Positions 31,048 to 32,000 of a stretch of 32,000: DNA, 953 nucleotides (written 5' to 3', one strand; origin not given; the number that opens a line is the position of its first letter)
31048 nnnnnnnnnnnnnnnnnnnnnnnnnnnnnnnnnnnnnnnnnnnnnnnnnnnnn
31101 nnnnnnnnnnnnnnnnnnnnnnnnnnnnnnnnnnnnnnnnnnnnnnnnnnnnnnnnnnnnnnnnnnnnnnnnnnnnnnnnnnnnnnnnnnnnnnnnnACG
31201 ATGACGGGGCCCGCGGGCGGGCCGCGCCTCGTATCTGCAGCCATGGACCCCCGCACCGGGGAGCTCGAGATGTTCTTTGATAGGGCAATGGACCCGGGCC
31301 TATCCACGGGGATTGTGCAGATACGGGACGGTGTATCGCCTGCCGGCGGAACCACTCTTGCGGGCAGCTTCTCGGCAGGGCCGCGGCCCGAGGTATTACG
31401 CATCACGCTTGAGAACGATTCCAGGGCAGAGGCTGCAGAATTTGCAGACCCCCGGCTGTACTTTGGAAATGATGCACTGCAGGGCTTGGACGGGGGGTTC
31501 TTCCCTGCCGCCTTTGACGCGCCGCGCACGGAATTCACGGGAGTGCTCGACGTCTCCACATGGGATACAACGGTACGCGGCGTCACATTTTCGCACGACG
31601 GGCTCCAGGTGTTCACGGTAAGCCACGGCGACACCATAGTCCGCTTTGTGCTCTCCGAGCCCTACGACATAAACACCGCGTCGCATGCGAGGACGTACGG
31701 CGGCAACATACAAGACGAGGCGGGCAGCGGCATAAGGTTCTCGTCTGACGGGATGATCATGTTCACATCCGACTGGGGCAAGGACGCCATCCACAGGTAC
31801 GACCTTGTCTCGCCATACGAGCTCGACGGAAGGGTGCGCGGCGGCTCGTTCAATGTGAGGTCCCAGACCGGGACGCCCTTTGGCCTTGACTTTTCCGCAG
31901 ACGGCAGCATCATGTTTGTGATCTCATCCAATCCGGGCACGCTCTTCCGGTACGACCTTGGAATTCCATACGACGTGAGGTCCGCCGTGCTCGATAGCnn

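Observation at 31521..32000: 480-bp, ~96% identical in-frame copy of 18705-19184 lying exactly 12,816 bp downstream in the same gene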

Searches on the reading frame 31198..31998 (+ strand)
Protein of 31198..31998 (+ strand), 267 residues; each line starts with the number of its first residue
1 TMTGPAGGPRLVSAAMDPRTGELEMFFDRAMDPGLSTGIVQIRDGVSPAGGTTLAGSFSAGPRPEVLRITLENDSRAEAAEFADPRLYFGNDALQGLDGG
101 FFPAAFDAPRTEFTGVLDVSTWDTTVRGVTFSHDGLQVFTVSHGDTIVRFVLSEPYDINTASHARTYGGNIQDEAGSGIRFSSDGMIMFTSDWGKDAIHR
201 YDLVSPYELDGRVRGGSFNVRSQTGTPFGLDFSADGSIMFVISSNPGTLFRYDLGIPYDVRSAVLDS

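Call 10: search_protein_families(library=pfam, proteins=[window:31198-31998:+], max_evalue=0.01)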
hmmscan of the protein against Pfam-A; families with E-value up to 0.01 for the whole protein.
window:31198-31998:+ (267 aa): 1 family
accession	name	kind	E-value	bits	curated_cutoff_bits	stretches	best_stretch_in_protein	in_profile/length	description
PF08450.18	SGL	-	0.00062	19.9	26.3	0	220-255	129-164/246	SMP-30/Gluconolactonase/LRE-like region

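Call 13: find_related_loci(query=window:31198-31998:+, collection=genome_contigs, flank=10000)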
Query window:31198-31998:+ (267 aa) in genome_contigs; peptide patterns used: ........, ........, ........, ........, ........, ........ (x = any residue, [..] = any of these).
600 stretches matched a pattern, but none encodes a relative of the query by tblastn (E <= 1e-3).

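Call 14: find_related_loci(query=window:31198-31998:+, collection=metagenome_contigs, flank=10000)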
Query window:31198-31998:+ (267 aa) in metagenome_contigs; peptide patterns used: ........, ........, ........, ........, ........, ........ (x = any residue, [..] = any of these).
600 stretches matched a pattern, but none encodes a relative of the query by tblastn (E <= 1e-3).
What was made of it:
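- Tried and rejected: Protein-guided scans of genome_contigs and metagenome_contigs (calls 13, 14).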

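Call 17: find_homologous_proteins(query=window:31198-31998:+, max_evalue=0.00001)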
Query window:31198-31998:+: 1718 candidates shared short words with the query, none scored E <= 0.00001.
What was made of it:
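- Tried and rejected: A protein search with linker 9 plus the blades (call 17, none at E<=1e-5).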

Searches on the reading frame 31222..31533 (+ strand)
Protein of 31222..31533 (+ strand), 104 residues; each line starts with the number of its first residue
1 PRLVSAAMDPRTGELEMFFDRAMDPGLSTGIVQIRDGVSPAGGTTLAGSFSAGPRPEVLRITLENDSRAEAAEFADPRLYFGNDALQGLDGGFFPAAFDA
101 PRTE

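Call 53: predict_structure(alignment_id=A3)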
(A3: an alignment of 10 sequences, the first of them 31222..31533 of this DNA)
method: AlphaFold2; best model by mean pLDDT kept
length: 104 residues; sequences in the alignment: 10
mean_pLDDT: 87.9   pTM: 0.74
mean pLDDT of the five models: 87.9, 87.2, 87.0, 85.5, 82.3
residues with pLDDT >= 90: 52; 70-90: 50; 50-70: 2; < 50: 0
segments of 3 or more residues with pLDDT < 50: none
pLDDT, mean of each block of 10 residues (from residue 1): 92 93 86 89 86 86 92 92 89 83 68
secondary structure, 60 per line:
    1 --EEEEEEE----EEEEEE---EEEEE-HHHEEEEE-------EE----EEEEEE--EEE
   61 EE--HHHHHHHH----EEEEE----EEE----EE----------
elements in order: E3-9 E14-19 E23-27 E32-36 E50-55 E58-62 H65-72 E77-81 E86-88

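Call 55: fold_search(model_id=the predicted structure, library=pdb)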
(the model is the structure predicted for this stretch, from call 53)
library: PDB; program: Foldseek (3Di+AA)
matches with E <= 10: 783; with E <= 0.001: 0
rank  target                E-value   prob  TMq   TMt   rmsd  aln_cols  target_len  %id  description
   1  8f9p_A                1.1e-02  0.99  0.44  0.11  11.8       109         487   11  Dog sialic acid esterase (SIAE) inactive mutant S128A (released 2024-05-29)
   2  8f9r_A                1.4e-02  1.00  0.49  0.12   8.4       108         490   10  Rabbit sialic acid esterase (SIAE) (released 2024-05-29)
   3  8f9o_A                1.7e-02  0.99  0.47  0.12  11.3       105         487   10  Dog sialic acid esterase (SIAE) (released 2024-05-29)
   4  8f9q_A                7.3e-02  0.94  0.45  0.11  11.9       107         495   10  Guinea pig sialic acid esterase (SIAE) (released 2024-05-29)
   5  5m2y_B                8.7e-02  0.21  0.25  0.22  11.9       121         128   14  Structure of TssK C-terminal domain from E. coli T6SS (released 2017-06-28)
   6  5m2y_A                1.2e-01  0.20  0.26  0.22  12.1       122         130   14  Structure of TssK C-terminal domain from E. coli T6SS (released 2017-06-28)
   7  2ra1                  1.6e-01  0.95  0.52  0.16   4.2       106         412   14  Crystal structure of the N-terminal part of the bacterial S-layer protein SbsC (released 2008-08-19)
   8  9c14                  1.7e-01  0.66  0.38  0.40   6.3       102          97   10  Structure of the CopC-like domain of YcnJ (released 2025-08-06)
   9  4uj6                  1.8e-01  0.92  0.51  0.09   4.4       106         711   14  Structure of surface layer protein SbsC, domains 1-6 (released 2016-04-27)
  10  8bz7_A                2.0e-01  0.80  0.39  0.09   4.6        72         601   12  Crystal structure of the L. monocytogenes RmlT in complex with TDP-rhamnose (released 2023-12-27)
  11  1ix2_A                2.0e-01  0.47  0.34  0.34  10.7       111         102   14  Crystal Structure of Selenomethionine PcoC, a Copper Resistance Protein from Escherichia coli (released 2002-11-27)
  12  1eba_B                2.2e-01  0.41  0.37  0.23   6.5        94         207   12  COMPLEX BETWEEN THE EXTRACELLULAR DOMAIN OF ERYTHROPOIETIN (EPO) RECEPTOR [EBP] AND AN INACTIVE PEPTIDE [EMP33] CONTAI (released 1998-11-11)
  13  1ltx_A                2.7e-01  0.87  0.45  0.11   4.7        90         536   17  Structure of Rab Escort Protein-1 in complex with Rab geranylgeranyl transferase and isoprenoid (released 2003-05-21)
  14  9cjy_K                3.0e-01  0.25  0.28  0.32   6.1        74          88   11  CryoEM structure of NC99 hemagglutinin trimer in complex with Fab BB798E 3-C07 (released 2025-07-09)
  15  2jix_B                3.2e-01  0.35  0.35  0.22   6.1        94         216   13  Crystal structure of ABT-007 FAB fragment with the soluble domain of EPO receptor (released 2007-07-10)
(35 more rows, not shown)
